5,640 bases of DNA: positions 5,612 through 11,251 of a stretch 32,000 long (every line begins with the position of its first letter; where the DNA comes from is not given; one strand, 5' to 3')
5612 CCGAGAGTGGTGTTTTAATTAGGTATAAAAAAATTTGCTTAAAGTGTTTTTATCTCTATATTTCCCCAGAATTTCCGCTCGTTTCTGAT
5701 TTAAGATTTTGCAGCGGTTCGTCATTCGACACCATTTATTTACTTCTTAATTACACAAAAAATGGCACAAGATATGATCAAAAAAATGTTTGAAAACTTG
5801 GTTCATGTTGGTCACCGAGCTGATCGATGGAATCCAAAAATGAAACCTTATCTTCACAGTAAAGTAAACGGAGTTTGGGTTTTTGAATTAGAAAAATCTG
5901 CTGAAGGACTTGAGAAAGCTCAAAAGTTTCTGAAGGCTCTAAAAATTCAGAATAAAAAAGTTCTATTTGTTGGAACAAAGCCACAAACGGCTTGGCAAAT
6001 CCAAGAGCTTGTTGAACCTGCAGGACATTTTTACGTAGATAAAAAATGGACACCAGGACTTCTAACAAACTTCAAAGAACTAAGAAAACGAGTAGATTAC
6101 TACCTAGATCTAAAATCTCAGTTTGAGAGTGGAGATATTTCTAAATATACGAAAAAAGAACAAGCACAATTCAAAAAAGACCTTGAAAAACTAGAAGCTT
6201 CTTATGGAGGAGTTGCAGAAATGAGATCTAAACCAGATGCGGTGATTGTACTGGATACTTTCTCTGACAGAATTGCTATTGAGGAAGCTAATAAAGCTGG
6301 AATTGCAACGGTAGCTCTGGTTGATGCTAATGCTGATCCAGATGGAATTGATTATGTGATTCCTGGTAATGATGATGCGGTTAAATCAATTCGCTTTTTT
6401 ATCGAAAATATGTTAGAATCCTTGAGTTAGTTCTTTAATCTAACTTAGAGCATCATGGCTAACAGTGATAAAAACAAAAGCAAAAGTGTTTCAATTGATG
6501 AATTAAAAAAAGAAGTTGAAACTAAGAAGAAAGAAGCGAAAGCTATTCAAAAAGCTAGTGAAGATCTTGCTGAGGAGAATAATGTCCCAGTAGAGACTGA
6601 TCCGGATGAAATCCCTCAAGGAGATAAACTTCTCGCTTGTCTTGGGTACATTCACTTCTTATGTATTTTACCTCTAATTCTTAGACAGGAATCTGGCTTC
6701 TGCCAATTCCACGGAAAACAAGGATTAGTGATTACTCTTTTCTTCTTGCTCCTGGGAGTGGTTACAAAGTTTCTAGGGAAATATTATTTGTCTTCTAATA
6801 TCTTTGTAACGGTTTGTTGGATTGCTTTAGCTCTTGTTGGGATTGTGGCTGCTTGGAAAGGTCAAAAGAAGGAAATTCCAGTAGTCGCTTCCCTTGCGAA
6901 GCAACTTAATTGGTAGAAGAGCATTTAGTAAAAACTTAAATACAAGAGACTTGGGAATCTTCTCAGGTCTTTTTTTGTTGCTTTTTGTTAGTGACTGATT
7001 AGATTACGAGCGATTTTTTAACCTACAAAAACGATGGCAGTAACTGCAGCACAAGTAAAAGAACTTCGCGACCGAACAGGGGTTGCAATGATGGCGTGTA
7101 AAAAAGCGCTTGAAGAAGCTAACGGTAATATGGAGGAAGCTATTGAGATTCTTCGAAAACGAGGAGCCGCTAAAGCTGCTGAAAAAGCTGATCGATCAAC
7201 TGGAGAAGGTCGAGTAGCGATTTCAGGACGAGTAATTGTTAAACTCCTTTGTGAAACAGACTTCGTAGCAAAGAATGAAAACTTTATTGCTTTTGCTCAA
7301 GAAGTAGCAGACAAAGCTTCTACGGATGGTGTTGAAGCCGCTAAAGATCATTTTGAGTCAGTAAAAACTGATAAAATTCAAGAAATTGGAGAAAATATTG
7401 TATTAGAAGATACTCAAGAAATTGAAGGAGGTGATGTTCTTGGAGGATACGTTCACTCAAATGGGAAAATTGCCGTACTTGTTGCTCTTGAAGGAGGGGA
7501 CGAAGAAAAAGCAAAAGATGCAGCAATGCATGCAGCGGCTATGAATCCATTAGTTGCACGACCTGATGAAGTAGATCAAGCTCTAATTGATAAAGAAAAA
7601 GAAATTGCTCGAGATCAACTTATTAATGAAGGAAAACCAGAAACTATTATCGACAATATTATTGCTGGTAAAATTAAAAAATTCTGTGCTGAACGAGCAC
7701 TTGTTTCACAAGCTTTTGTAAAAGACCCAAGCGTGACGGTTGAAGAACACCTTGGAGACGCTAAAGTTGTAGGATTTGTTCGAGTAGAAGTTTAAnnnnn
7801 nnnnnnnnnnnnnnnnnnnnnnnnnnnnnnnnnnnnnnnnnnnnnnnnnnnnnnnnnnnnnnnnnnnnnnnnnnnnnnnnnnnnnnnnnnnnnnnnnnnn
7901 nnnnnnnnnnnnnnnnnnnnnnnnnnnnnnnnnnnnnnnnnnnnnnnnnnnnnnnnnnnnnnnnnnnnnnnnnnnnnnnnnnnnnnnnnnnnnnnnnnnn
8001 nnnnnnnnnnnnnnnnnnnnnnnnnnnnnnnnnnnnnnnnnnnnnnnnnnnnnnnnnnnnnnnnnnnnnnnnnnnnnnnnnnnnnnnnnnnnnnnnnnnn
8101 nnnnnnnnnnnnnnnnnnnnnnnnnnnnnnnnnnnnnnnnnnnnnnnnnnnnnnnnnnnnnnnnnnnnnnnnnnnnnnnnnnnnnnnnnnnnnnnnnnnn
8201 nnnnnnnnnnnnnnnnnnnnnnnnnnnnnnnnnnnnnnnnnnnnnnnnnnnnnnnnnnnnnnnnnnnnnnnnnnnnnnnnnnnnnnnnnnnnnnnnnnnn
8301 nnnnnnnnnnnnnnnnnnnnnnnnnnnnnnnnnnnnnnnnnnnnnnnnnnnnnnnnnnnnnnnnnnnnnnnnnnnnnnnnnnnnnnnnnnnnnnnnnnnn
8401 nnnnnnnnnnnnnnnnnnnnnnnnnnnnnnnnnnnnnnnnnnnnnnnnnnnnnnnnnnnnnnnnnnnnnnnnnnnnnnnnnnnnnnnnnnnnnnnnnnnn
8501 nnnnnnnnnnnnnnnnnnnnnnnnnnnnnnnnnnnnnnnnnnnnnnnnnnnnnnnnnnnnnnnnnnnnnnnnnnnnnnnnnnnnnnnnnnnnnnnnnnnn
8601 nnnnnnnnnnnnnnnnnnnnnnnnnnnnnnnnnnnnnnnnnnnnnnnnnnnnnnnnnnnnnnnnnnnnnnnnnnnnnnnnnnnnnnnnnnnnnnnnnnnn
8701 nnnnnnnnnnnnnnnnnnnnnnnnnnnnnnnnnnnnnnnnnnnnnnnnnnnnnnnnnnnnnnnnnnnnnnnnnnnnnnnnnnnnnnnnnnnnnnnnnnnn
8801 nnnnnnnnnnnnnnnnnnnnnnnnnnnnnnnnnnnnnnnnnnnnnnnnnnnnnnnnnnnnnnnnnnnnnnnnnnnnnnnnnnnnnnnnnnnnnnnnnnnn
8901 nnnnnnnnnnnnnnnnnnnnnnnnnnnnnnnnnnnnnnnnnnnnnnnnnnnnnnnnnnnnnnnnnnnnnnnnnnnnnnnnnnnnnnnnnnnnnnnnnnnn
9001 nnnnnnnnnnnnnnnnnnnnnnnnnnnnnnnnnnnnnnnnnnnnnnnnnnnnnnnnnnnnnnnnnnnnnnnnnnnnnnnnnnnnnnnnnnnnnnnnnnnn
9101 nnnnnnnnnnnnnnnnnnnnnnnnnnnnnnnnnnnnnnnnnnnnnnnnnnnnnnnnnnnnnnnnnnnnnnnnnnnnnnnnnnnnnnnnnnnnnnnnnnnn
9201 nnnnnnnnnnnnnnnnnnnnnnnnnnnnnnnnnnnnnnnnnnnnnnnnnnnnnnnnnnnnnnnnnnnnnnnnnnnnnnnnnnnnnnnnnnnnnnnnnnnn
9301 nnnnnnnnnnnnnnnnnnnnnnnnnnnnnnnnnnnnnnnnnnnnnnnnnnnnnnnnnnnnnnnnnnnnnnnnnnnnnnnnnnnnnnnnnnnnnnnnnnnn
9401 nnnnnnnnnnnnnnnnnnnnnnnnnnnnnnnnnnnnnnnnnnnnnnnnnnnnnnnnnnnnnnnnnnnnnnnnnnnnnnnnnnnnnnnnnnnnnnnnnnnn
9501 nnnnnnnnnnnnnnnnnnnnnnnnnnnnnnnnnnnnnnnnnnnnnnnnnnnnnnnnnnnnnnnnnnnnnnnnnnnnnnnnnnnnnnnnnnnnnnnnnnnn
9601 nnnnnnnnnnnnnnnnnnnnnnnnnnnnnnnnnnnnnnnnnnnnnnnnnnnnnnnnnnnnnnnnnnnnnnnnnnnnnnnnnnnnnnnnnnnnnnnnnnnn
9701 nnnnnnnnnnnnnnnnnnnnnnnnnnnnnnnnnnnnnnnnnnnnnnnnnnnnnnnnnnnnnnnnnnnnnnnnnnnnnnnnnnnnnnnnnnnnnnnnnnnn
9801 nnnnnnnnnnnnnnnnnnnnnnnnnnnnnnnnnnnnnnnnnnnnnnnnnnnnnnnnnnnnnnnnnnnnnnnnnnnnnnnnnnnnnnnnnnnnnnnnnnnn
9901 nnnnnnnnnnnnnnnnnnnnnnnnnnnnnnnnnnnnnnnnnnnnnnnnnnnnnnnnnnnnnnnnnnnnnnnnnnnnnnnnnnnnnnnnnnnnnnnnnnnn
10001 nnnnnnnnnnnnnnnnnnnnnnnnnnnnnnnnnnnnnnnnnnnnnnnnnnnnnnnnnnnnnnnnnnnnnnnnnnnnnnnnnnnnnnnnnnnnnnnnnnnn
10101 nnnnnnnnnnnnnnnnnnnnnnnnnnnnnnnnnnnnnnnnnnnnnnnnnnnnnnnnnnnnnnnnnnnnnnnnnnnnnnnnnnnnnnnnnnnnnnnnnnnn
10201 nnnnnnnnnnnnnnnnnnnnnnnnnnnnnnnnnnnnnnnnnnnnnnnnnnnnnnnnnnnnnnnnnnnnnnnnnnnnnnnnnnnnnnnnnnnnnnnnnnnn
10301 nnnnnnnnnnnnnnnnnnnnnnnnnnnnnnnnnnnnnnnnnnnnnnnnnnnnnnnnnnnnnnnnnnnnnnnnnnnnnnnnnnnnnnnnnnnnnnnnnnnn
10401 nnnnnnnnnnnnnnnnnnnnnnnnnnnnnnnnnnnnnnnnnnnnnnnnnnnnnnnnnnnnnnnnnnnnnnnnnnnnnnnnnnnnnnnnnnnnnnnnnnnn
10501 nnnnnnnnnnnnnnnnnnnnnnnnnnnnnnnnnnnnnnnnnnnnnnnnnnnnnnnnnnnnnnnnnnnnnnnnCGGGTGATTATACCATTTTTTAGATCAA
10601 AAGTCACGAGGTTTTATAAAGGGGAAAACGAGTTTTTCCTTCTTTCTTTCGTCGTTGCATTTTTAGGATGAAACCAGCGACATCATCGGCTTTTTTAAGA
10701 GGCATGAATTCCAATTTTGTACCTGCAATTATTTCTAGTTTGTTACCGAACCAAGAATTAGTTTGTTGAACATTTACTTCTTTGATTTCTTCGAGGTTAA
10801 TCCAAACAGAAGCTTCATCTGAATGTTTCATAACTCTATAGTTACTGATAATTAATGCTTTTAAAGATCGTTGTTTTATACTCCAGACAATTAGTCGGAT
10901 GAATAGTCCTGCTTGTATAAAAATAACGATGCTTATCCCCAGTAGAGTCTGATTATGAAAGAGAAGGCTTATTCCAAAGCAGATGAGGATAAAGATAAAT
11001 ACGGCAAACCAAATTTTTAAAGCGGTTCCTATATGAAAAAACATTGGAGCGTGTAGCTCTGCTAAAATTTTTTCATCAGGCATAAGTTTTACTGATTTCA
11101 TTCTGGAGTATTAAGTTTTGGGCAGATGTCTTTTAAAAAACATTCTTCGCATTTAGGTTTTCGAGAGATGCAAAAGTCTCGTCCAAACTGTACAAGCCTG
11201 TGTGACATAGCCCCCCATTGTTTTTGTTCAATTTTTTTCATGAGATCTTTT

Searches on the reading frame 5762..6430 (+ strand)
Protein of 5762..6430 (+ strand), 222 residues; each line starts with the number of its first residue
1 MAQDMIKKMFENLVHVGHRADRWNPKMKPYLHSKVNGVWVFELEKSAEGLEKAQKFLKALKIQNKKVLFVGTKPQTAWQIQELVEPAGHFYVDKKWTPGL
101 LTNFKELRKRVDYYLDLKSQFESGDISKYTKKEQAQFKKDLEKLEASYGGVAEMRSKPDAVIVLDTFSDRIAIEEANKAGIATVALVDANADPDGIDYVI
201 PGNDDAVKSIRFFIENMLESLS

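Call 16: search_protein_families(library=pfam, proteins=[window:5762-6430:+])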
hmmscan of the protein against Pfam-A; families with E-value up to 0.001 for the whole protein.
window:5762-6430:+ (222 aa): 1 family
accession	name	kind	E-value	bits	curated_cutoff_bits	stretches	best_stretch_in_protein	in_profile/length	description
PF00318.25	Ribosomal_S2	-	4.1e-69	232.6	26.1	1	9-220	1-212/216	Ribosomal protein S2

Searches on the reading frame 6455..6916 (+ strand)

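Call 16: search_protein_families(library=pfam, proteins=[window:6455-6916:+])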
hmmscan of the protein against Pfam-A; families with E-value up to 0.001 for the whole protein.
window:6455-6916:+ (153 aa): 1 family
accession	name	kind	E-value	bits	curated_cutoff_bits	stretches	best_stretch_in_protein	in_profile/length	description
PF12650.12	DUF3784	-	0.00039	21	28.1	1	79-138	39-92/94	Domain of unknown function (DUF3784)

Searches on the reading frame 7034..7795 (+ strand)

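Call 16: search_protein_families(library=pfam, proteins=[window:7034-7795:+])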
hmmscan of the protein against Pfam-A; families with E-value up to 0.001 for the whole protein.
window:7034-7795:+ (253 aa): 2 families
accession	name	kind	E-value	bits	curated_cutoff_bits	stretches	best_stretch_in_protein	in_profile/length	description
PF00889.24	EF_TS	-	2.9e-56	190.7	27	1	67-253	2-202/204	Elongation factor TS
PF25025.1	EF-Ts_N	-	8e-06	26.2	33.2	1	4-42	13-52/60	Elongation factor Ts, mitochondrial, N-terminal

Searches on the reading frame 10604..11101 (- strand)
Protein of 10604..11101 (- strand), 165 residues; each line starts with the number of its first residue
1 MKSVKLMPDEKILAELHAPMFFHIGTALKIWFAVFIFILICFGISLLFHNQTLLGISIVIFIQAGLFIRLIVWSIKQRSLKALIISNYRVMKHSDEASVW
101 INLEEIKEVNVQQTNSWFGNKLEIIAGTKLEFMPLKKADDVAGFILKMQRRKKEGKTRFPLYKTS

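Call 16: search_protein_families(library=pfam, proteins=[window:10604-11101:-])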
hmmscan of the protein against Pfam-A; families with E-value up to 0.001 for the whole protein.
window:10604-11101:- (165 aa): 1 family
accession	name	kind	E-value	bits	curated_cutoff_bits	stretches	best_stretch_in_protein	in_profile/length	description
PF02893.26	GRAM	-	0.00014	22.1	23.6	1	83-150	33-108/112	GRAM domain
